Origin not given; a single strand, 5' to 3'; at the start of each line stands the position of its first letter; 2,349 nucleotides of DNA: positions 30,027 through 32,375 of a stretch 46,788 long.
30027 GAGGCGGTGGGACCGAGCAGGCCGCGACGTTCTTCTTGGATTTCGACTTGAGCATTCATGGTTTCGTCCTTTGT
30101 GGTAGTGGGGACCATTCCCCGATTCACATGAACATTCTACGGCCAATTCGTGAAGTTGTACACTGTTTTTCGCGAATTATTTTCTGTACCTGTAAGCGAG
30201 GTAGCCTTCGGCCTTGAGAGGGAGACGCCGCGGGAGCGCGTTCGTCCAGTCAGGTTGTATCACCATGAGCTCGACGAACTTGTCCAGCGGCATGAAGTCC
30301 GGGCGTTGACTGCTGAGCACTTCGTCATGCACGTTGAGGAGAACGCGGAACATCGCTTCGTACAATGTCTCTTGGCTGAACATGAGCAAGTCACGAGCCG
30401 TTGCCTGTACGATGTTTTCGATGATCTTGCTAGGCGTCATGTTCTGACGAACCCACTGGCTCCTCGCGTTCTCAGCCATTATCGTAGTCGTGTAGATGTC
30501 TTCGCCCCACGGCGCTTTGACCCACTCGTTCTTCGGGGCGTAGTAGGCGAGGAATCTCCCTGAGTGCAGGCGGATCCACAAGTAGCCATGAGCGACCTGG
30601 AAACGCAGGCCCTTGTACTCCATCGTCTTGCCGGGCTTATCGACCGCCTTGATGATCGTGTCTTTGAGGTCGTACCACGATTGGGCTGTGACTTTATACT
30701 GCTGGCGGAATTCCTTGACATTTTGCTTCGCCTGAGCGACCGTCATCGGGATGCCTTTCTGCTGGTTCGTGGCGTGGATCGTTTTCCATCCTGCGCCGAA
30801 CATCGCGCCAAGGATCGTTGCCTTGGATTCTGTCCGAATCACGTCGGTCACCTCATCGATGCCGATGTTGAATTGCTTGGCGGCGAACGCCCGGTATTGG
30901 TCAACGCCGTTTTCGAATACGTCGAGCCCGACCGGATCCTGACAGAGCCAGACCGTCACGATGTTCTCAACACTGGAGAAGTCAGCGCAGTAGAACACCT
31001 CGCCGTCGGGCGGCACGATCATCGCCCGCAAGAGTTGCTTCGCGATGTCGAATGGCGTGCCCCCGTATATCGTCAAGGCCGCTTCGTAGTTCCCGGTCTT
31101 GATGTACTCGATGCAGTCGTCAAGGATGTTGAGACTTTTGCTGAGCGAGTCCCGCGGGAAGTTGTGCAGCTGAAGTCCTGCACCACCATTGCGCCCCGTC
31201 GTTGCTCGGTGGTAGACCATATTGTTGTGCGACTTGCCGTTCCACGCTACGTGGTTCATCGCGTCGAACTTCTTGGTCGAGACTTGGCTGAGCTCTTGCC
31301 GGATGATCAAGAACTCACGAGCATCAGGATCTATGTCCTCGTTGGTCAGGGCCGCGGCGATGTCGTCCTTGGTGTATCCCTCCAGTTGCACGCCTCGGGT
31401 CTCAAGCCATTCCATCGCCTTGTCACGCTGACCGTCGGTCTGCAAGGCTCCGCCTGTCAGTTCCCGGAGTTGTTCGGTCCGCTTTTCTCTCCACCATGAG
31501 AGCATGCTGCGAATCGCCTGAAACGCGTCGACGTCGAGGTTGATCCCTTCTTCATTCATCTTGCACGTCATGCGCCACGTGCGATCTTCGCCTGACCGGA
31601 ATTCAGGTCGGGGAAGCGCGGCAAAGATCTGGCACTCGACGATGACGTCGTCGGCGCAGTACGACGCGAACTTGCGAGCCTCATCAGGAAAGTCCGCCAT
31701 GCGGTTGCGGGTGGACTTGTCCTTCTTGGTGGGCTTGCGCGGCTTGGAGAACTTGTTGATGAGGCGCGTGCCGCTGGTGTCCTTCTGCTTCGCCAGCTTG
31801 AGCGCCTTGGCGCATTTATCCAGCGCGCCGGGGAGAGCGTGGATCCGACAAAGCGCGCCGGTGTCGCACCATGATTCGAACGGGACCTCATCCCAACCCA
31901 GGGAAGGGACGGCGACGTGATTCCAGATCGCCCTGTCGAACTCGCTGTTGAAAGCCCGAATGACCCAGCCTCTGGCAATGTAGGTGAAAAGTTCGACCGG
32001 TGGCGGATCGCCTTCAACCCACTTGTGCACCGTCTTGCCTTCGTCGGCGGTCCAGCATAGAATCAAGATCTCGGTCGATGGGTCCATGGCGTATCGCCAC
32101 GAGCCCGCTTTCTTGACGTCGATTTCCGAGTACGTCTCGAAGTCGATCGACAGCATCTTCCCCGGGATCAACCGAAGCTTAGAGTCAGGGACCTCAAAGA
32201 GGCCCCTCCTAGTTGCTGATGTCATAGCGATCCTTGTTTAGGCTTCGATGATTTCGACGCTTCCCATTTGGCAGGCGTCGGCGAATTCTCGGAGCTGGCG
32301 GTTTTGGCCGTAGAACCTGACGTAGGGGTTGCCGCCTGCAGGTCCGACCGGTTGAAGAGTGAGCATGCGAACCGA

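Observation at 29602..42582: Early region built from a repeated ~43-bp promoter-operator cassette (10 good copies, 1 degenerate)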

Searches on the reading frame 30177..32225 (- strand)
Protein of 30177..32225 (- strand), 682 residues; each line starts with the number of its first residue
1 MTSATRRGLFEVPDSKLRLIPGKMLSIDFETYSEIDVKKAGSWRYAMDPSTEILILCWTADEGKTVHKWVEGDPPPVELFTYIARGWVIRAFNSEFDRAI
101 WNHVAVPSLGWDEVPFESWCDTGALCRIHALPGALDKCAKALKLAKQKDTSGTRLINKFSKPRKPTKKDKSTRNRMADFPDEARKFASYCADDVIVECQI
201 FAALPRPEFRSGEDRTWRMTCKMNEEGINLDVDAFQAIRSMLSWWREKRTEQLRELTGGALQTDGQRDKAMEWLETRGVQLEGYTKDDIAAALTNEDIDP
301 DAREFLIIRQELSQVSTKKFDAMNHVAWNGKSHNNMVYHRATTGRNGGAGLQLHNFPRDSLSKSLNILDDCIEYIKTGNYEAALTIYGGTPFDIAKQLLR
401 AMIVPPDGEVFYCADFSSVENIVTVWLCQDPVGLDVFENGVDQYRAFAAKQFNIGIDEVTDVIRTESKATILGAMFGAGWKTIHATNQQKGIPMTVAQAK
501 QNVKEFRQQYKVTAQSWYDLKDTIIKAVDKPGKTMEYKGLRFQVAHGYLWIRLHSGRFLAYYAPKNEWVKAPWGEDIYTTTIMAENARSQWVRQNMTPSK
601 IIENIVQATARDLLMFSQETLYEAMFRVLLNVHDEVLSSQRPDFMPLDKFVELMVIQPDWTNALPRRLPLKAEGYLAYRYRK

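Call 11: search_protein_families(library=pfam, proteins=[window:30177-32225:-], max_evalue=0.01)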
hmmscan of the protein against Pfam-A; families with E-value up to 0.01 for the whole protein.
window:30177-32225:- (682 aa): 1 family
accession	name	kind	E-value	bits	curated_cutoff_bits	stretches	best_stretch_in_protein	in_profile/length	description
PF00476.26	DNA_pol_A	-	9e-16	58.2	34.3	1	396-640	138-341/381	DNA polymerase family A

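Call 12: search_protein_families(library=phrogs, proteins=[window:30177-32225:-], max_evalue=0.001)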
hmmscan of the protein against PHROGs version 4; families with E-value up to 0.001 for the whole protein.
window:30177-32225:- (682 aa): 5 families
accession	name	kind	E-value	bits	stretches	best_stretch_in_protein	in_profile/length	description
phrog_17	-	DNA, RNA and nucleotide metabolism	1.6e-84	285.9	1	12-681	661-1231/1445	DNA polymerase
phrog_10285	-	DNA, RNA and nucleotide metabolism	1.4e-44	153.5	1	365-682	11-320/321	DNA polymerase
phrog_7766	-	DNA, RNA and nucleotide metabolism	8.2e-32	111.1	1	501-682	10-185/186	DNA polymerase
phrog_2573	-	DNA, RNA and nucleotide metabolism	2e-10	41.4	1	402-547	8-151/336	DNA polymerase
phrog_23226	-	DNA, RNA and nucleotide metabolism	0.00018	21.1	1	394-497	325-427/611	DNA polymerase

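Call 14: search_dna_similar(query=window:30177-32225:-, collection=phages, mode=protein, max_rows=25)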
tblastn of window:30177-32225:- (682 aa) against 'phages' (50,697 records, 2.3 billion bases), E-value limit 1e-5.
Records with a match: 1669; places in all: 1685; records where one place covers at least 80% of the query: 1561.
Best place of each record, by identity: <60% 1669.
By first word of the organism name: Salmonella 448; Escherichia 258; Streptococcus 130; Bacteroides 105; Staphylococcus 84; Xanthomonas 60; Vibrio 47; Klebsiella 29; Pseudomonas 25; Paenibacillus 24; and 99 more.
By host as written in the record: Escherichia coli 137; - 118; Salmonella enterica subsp. enterica serovar Typhimurium 73; Salmonella enterica 73; Salmonella enterica subsp. enterica serovar Enteritidis 60; Salmonella sp. 48; Vibrio lentus 34; Staphylococcus aureus 32; and 563 more.
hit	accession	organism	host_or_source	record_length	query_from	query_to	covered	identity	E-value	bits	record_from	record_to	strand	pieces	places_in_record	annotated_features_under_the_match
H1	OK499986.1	Proteus phage vB_PmiS_NotEvenPhaged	Proteus mirabillis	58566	23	682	97%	33.5%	4e-74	266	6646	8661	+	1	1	putative DNA polymerase I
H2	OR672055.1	Proteus phage P2-71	Proteus mirabilis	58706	23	682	97%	33.5%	4e-74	266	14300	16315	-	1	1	putative DNA polymerase I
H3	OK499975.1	Proteus phage vB_PmiS_Jing313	Proteus mirabilis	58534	23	682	97%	33.5%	5e-74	266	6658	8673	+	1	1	putative DNA polymerase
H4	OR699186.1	Salmonella phage SD-13_S19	Salmonella enterica subsp. enterica ...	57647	23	682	97%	33.5%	1e-73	265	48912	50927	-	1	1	DNA polymerase I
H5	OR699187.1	Salmonella phage SD-14_S20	Salmonella enterica subsp. enterica ...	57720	23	682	97%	33.5%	1e-73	265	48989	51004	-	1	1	DNA polymerase I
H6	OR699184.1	Salmonella phage SD-11_S17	Salmonella enterica subsp. enterica ...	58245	23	682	97%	33.5%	1e-73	265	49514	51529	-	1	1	DNA polymerase I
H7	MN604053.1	Escherichia phage E21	enterotoxigenic Escherichia coli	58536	23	682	97%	33.5%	2e-73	265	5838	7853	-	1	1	putative DNA polymerase I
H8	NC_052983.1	Escherichia phage E21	enterotoxigenic Escherichia coli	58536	23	682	97%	33.5%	2e-73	265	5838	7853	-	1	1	DNA polymerase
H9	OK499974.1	Proteus phage vB_PmiS_Inception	Proteus mirabillis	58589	23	682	97%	33.5%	2e-73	264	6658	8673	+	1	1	putative DNA polymerase I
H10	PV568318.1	Proteus phage PLY284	Proteus mirabilis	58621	23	682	97%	33.5%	1e-72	262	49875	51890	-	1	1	DNA polymerase I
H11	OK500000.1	Proteus phage vB_PmiS_DoubleBarrel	Proteus mirabiliis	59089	23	682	97%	33.4%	2e-73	265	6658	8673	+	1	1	putative DNA polymerase I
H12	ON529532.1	Proteus phage RP6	Proteus mirabilis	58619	23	682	97%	33.4%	3e-73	264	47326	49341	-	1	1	DNA polymerase I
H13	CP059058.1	Proteus phage ASh-2020a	Proteus mirabilis CriePir89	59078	23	682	97%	33.4%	4e-73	263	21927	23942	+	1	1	record has no annotation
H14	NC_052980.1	Proteus phage ASh-2020a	Proteus mirabilis CriePir89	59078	23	682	97%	33.4%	4e-73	263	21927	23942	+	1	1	DNA polymerase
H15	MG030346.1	Proteus phage PM87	Proteus mirabilis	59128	23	682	97%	33.4%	4e-73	263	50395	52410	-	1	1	DNA polymerase I family A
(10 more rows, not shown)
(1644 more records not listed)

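Call 15: find_related_loci(query=window:30177-32225:-, collection=viral_contigs, flank=10000)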
Query window:30177-32225:- (682 aa) in viral_contigs; peptide patterns used: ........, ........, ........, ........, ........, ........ (x = any residue, [..] = any of these).
5 stretches matched a pattern; 1 encode a relative of the query (tblastn E <= 1e-3); 1 distinct loci.
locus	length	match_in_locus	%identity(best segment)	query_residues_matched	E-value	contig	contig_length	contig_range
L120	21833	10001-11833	66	70-682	0e+0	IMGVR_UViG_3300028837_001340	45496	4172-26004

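Call 20: find_encoding_contigs(protein=window:30177-32225:-, flank=2000, max_places=4)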
Protein window:30177-32225:- (682 aa): 1 contig read that carries it; 1 place shown.
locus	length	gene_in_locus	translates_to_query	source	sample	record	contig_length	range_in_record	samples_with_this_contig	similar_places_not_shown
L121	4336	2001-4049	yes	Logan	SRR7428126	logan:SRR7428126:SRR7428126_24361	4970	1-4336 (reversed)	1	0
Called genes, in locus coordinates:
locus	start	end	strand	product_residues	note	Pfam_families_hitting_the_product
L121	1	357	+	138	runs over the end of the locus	-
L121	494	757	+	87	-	-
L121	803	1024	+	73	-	-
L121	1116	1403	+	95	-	-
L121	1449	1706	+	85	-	-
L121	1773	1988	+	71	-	-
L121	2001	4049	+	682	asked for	PF00476:DNA_pol_A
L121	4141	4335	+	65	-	?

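Call 28: find_homologous_proteins(query=window:30177-32225:-, max_evalue=1e-60)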
Query window:30177-32225:- (682 aa): 99 proteins with E <= 1e-60 among 8000 candidates.
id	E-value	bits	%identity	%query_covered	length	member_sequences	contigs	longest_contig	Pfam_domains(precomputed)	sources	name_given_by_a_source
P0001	0.0e+0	1549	100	97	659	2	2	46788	PF00476.27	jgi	jgi:DNA polymerase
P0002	0.0e+0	1274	78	99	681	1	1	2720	PF00476.27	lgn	-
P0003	0.0e+0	1270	78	99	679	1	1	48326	PF00476.27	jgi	jgi:DNA polymerase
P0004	0.0e+0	1099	68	99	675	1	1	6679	PF00476.27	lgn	-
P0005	0.0e+0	1098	69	99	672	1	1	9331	PF00476.27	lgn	-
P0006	0.0e+0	1066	68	99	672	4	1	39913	PF00476.27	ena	-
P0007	0.0e+0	1058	64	100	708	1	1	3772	PF00476.27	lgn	-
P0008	2.1e-271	920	66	87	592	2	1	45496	PF00476.27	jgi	-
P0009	3.7e-199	682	49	97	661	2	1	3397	PF00476.27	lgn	-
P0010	1.7e-198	679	47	97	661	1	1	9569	PF00476.27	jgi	-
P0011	3.2e-198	679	49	97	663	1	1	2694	PF00476.27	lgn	-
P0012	4.1e-197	675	49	97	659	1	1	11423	PF00476.27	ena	-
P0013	1.5e-196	673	49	96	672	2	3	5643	PF00476.27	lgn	-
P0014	1.8e-196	673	49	97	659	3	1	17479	PF00476.27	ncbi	-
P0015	1.6e-195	670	48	97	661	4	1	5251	PF00476.27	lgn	-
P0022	2.0e-175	603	44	97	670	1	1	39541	PF00476.27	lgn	-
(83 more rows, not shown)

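Call 29: find_encoding_contigs(protein=P0003, flank=10000, max_places=1)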
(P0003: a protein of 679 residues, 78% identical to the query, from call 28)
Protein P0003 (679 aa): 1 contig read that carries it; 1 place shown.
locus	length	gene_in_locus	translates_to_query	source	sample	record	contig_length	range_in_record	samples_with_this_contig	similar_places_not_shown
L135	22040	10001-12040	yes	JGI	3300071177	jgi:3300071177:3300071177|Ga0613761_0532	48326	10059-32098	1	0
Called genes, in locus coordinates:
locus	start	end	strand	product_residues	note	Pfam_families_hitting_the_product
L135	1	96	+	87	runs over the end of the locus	-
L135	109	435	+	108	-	-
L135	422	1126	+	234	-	PF02511:Thy1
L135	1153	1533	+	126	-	-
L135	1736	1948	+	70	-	-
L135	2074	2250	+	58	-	-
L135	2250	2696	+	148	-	-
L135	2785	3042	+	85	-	-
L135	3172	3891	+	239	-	PF10979:DUF2786, PF23771:DUF7168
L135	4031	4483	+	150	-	-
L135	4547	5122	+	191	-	PF10991:Enc34_ssDNA-bd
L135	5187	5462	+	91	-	-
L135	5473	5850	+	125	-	PF01503:PRA-PH (weak)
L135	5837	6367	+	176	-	-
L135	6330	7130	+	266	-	PF00303:Thymidylat_synt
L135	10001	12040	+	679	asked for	PF00476:DNA_pol_A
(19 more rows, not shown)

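Call 30: find_encoding_contigs(protein=P0006, flank=10000, max_places=1)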
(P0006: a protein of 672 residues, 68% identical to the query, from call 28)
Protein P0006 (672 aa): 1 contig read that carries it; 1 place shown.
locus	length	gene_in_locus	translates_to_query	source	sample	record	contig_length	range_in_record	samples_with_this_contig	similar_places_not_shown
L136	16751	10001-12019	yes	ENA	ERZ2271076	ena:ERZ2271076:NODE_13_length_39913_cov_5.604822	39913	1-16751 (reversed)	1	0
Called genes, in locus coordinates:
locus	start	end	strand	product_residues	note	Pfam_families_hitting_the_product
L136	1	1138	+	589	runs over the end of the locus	PF02543:Carbam_trans_N, PF16861:Carbam_trans_C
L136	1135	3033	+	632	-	PF00176:SNF2-rel_dom, PF00271:Helicase_C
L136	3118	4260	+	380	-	PF10926:DUF2800, PF12705:PDDEXK_1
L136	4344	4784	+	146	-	-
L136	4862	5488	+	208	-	PF10991:Enc34_ssDNA-bd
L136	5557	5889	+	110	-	-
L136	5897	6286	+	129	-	PF01503:PRA-PH (weak)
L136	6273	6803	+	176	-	-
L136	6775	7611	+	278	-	PF00303:Thymidylat_synt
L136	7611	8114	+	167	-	PF00383:dCMP_cyt_deam_1, PF14437:MafB19-deam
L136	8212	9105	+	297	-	PF06067:DUF932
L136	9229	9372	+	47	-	-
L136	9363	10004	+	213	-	PF26125:AcrVA2-like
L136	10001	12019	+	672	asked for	PF00476:DNA_pol_A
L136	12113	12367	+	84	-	-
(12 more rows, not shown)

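Call 31: find_encoding_contigs(protein=P0022, flank=10000, max_places=1)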
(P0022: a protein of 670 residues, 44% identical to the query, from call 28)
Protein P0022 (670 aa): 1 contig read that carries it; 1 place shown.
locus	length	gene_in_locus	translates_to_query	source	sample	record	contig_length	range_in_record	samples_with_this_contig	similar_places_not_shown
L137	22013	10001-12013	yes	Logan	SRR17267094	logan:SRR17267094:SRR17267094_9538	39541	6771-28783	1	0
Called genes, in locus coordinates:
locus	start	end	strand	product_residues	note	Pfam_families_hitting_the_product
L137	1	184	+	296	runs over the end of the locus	PF06067:DUF932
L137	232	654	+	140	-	-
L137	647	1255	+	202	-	-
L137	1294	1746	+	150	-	-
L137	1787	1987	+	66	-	-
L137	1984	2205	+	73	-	-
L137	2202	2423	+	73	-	-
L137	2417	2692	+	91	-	-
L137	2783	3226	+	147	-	PF05099:TerB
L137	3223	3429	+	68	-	-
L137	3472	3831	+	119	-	-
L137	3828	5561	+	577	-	PF00176:SNF2-rel_dom, PF00271:Helicase_C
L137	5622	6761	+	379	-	PF10926:DUF2800, PF12705:PDDEXK_1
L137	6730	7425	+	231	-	PF10991:Enc34_ssDNA-bd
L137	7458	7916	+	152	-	-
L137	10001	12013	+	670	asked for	PF00476:DNA_pol_A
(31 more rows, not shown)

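Call 32: find_encoding_contigs(protein=P0014, flank=10000, max_places=1)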
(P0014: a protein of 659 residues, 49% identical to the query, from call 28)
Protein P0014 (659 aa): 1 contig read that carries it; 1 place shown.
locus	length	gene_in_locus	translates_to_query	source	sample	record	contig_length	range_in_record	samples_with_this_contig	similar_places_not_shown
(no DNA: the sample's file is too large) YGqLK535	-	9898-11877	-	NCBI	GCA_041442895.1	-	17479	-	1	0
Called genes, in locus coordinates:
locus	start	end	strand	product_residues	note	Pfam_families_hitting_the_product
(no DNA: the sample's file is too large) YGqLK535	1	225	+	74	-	?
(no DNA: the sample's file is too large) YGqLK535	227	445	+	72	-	-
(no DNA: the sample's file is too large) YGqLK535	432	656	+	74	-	-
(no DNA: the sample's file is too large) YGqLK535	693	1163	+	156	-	-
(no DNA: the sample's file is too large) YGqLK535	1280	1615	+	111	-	PF23992:Pam3_gp32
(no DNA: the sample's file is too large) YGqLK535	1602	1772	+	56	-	PF07878:RHH_5 (weak)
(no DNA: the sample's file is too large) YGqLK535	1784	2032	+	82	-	-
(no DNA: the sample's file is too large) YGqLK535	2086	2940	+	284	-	PF06067:DUF932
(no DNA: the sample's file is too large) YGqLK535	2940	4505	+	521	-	PF00176:SNF2-rel_dom, PF00271:Helicase_C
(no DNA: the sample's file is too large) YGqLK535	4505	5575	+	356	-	PF10926:DUF2800, PF12705:PDDEXK_1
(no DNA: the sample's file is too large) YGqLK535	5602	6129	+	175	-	PF10991:Enc34_ssDNA-bd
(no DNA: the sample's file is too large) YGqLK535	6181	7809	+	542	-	PF02543:Carbam_trans_N, PF16861:Carbam_trans_C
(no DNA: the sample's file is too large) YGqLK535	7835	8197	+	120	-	PF01503:PRA-PH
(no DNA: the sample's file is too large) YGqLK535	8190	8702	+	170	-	-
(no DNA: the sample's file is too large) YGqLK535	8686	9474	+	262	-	PF00303:Thymidylat_synt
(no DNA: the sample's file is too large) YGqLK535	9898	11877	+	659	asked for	PF00476:DNA_pol_A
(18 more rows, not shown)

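Call 53: find_encoding_contigs(protein=P0005, flank=10000, max_places=1)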
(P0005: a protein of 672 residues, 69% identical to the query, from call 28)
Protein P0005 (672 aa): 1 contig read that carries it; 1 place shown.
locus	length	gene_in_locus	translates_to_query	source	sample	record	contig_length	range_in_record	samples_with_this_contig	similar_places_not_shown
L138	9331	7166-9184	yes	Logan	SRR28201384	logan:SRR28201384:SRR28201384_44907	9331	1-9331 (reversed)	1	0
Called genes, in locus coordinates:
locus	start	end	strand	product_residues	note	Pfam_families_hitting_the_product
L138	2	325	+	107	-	?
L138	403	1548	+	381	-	PF10926:DUF2800, PF12705:PDDEXK_1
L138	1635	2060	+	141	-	-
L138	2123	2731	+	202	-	PF10991:Enc34_ssDNA-bd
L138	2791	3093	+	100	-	-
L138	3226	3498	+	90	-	-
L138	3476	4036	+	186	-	-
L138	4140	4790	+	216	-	PF00303:Thymidylat_synt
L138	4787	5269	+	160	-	PF00383:dCMP_cyt_deam_1, PF14437:MafB19-deam (weak)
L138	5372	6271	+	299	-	PF06067:DUF932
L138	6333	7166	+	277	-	PF26125:AcrVA2-like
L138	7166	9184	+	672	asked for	PF00476:DNA_pol_A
